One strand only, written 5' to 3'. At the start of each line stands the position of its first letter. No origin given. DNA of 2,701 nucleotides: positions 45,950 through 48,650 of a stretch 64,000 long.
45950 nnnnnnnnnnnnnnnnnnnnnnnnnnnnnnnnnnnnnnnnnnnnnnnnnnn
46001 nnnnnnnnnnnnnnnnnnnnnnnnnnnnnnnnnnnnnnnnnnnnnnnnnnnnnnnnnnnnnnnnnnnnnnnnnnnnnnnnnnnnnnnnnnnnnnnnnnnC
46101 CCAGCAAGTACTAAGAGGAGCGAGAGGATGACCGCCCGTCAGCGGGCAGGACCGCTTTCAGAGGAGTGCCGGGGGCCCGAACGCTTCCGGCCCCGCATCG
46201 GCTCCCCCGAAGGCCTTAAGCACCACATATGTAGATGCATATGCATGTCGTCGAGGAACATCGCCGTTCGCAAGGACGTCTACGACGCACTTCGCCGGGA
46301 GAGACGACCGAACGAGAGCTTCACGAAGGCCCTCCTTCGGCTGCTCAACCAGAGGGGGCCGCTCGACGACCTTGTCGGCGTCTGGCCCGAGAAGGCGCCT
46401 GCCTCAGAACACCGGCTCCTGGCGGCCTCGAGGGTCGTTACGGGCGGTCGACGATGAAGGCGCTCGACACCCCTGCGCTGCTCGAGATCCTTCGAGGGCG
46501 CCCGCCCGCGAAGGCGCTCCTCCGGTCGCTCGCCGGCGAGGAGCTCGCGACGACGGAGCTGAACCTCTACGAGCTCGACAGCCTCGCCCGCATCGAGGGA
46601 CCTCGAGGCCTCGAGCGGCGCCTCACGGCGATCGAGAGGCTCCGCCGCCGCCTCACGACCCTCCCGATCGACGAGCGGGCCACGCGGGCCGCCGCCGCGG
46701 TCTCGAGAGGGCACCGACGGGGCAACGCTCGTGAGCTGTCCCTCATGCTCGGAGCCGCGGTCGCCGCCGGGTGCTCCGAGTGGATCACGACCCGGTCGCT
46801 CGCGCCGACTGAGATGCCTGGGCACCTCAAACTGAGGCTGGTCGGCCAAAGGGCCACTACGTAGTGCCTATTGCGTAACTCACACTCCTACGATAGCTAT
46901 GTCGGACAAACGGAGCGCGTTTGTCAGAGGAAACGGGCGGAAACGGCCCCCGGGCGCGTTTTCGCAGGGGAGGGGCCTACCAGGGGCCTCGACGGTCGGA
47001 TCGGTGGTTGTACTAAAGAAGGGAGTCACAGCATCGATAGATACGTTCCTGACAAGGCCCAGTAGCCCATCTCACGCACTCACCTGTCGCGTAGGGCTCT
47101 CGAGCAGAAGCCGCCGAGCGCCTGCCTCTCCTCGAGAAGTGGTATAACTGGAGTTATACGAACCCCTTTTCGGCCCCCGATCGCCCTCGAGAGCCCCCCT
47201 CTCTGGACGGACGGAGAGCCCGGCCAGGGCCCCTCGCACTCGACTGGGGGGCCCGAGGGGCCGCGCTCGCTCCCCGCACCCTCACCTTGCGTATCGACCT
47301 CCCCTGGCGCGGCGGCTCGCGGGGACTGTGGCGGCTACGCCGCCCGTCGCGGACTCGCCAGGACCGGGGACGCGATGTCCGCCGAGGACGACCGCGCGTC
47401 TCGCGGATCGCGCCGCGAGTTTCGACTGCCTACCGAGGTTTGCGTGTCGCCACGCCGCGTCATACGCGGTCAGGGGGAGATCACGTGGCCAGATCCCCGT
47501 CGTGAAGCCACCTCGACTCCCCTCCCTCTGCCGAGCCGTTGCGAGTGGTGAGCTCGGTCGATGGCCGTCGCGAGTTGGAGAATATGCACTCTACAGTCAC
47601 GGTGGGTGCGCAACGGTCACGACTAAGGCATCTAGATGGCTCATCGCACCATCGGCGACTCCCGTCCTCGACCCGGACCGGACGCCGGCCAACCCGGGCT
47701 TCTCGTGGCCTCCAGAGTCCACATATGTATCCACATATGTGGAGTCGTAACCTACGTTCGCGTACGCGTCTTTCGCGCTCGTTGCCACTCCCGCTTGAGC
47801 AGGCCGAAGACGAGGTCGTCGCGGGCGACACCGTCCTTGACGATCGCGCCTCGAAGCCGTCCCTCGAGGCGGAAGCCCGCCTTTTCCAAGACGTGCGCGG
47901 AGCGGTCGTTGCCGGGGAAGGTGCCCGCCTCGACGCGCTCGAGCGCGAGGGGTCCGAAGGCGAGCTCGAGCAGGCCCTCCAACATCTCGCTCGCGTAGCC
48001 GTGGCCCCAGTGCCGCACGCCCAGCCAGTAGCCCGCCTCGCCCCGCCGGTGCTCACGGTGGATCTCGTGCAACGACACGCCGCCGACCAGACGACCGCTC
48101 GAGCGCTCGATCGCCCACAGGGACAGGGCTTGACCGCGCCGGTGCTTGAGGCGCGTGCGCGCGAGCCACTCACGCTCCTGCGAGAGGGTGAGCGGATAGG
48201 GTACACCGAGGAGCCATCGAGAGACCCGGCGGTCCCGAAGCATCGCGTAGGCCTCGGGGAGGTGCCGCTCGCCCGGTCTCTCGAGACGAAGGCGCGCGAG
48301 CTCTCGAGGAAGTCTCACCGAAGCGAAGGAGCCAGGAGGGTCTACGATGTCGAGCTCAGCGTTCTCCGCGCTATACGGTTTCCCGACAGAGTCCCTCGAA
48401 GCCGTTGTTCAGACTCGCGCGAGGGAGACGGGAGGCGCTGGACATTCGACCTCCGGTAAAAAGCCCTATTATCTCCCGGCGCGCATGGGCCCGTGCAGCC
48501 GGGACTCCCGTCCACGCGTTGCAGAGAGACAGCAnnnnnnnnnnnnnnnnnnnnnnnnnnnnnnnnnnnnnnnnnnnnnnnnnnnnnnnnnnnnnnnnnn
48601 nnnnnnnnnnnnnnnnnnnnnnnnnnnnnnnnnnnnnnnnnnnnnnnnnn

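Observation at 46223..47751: VapBC module plus an 880-bp ORF-free tract bracketed by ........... repeats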

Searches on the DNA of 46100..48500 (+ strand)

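Call 8: search_rna_families(source=window, start=46100, end=48500, threshold=evalue, max_evalue=10, show_alignments=2)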
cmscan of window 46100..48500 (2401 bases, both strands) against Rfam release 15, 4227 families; matches with E-value up to 10: 2.
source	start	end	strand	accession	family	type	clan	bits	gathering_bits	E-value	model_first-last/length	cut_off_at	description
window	46170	46226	+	RF01840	ovine_lenti_FSE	Cis-reg; frameshift_element;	-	22.8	45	0.14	1-54/54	no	ribosomal frameshift element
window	48275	48314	+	RF03948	mir-5045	Gene; miRNA;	-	20.4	80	0.69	1-57/57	no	mir-5045 microRNA precursor family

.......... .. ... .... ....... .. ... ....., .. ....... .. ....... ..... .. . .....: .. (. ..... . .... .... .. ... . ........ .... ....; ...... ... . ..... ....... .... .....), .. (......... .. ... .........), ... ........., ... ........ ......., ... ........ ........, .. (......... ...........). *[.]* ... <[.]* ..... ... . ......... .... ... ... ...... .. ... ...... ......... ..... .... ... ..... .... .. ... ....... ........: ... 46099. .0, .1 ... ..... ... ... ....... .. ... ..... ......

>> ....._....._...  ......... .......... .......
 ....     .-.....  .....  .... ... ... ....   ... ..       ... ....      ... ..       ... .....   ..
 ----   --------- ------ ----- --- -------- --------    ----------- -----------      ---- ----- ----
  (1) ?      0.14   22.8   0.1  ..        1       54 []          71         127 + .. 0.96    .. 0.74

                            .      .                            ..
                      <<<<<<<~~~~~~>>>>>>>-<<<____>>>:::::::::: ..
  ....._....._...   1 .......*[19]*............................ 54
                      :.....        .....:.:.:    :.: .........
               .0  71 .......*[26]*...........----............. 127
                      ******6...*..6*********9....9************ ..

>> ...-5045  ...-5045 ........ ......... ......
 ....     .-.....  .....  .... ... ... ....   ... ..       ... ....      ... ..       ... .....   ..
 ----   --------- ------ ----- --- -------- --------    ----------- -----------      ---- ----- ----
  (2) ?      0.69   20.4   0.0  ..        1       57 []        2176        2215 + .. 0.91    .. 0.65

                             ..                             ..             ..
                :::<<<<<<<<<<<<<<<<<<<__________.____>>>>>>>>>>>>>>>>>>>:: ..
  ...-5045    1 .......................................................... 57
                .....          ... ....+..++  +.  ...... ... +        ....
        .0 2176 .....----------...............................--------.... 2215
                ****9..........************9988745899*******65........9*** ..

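Call 73: search_dna_similar(query=window:46100-47800:+, collection=plasmids, mode=distant, max_rows=8)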
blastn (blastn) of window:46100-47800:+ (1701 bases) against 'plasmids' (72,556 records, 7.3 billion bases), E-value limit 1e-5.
No match.

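Call 74: search_dna_similar(query=window:46100-47800:+, collection=phages, mode=distant, max_rows=8)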
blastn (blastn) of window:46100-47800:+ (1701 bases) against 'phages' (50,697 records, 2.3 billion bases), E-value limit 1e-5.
No match.
